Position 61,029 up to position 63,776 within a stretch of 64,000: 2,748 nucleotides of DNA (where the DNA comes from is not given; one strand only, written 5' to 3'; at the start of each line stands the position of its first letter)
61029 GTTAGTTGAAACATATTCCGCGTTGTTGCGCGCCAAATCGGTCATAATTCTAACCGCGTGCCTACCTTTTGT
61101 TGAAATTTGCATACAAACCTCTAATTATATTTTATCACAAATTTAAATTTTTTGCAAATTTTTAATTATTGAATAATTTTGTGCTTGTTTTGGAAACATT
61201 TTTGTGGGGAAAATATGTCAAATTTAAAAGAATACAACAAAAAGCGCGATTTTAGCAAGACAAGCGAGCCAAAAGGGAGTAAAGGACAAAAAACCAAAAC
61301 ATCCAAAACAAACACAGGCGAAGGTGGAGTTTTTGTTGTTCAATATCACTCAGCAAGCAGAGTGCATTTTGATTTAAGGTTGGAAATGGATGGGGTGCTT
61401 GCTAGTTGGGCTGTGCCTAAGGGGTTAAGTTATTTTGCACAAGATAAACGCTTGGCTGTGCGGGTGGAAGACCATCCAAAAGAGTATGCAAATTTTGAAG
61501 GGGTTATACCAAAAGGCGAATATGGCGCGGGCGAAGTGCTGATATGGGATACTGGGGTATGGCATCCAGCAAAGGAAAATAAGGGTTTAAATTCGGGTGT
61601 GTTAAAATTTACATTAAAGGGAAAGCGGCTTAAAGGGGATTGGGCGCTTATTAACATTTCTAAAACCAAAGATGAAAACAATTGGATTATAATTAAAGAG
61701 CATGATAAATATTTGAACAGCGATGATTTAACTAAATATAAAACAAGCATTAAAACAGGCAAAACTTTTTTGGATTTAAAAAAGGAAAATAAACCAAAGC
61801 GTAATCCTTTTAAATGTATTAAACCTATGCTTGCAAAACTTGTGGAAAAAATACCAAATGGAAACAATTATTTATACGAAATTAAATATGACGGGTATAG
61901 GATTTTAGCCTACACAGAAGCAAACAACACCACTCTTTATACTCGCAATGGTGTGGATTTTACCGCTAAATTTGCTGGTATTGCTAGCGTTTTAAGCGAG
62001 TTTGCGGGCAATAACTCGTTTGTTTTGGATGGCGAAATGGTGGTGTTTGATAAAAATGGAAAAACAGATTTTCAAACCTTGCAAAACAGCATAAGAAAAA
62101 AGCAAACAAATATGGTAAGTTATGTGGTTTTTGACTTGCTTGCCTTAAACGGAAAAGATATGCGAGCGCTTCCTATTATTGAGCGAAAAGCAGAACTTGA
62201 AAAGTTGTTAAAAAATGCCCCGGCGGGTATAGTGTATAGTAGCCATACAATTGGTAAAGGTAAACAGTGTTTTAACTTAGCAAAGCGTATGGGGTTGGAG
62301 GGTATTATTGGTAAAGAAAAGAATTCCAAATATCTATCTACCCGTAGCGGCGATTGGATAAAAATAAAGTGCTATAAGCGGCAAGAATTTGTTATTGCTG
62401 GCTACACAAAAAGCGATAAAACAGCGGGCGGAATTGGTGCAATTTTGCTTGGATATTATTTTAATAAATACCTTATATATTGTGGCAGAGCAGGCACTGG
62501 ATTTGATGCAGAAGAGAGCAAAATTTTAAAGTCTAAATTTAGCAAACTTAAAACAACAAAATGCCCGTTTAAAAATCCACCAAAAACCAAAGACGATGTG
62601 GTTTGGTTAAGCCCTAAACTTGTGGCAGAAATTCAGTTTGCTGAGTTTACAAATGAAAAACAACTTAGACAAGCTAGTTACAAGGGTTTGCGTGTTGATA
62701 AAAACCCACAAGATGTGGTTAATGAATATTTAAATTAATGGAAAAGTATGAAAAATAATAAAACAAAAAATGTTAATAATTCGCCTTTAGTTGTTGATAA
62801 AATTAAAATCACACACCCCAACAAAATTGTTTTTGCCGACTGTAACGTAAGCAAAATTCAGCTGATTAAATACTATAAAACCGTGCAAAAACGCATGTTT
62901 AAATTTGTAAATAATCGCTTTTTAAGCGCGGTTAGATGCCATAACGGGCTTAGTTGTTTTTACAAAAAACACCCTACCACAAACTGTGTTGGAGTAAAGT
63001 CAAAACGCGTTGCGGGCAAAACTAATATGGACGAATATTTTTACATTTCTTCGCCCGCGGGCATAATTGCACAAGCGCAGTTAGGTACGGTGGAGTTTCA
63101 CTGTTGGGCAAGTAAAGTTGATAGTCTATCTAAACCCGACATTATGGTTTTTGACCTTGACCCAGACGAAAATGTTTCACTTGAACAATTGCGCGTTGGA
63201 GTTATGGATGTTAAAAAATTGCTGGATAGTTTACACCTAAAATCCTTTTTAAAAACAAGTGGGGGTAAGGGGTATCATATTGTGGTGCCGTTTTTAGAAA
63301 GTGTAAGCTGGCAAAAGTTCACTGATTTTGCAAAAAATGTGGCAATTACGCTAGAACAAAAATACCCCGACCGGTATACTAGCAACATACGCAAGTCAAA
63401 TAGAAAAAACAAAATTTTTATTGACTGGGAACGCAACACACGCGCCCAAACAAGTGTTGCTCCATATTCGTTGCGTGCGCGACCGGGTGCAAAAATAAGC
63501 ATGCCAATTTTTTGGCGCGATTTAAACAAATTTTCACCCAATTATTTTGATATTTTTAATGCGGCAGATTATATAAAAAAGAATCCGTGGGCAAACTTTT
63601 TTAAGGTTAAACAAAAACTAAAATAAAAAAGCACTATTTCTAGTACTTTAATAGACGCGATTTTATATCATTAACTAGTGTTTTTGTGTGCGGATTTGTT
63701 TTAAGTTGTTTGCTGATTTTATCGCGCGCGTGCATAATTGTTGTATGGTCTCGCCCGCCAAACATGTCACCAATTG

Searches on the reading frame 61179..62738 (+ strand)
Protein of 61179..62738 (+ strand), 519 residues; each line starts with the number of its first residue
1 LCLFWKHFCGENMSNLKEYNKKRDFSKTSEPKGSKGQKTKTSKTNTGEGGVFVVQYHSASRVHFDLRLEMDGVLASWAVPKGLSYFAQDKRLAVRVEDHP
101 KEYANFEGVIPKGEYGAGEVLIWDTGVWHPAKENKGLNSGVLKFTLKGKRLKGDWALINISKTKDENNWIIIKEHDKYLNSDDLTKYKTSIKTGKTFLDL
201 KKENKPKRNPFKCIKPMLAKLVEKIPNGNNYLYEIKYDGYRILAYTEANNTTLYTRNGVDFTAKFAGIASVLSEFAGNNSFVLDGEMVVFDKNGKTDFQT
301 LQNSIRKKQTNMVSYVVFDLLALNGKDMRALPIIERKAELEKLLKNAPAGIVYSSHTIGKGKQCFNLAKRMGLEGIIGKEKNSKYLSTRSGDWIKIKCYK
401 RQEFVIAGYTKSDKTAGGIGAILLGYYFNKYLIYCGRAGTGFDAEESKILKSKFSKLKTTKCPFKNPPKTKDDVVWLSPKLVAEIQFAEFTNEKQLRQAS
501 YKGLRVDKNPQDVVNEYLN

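Call 63: search_protein_families(library=pfam, proteins=[window:61179-62738:+], max_evalue=0.00001)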
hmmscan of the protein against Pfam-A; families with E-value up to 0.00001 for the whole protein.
window:61179-62738:+ (519 aa): 3 families
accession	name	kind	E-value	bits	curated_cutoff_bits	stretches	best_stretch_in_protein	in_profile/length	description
PF13298.12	LigD_N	-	1.3e-40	138.3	31.1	1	55-158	1-106/107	DNA Ligase D 3'-phosphoesterase domain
PF01068.26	DNA_ligase_A_M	-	9.3e-34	117.3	26.2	1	216-397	1-204/204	ATP dependent DNA ligase domain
PF04679.21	DNA_ligase_A_C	-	8.1e-25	87.5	27.5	1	416-508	2-94/94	ATP dependent DNA ligase C terminal region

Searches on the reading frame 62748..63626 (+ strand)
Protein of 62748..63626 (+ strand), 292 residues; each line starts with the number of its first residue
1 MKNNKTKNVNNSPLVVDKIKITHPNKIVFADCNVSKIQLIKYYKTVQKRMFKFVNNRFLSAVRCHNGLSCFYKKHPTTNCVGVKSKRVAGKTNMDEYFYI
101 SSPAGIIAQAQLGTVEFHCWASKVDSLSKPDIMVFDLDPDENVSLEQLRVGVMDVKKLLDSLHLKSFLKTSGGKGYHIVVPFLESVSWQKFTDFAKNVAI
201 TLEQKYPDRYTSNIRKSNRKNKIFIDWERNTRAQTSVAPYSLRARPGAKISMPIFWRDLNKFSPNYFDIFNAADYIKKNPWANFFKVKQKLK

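Call 63: search_protein_families(library=pfam, proteins=[window:62748-63626:+], max_evalue=0.00001)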
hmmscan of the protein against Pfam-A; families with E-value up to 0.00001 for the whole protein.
window:62748-63626:+ (292 aa): 1 family
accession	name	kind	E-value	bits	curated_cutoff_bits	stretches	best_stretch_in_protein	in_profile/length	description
PF21686.3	LigD_Prim-Pol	-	3.3e-73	246.8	27.4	1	36-278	2-249/254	LigD, primase-polymerase domain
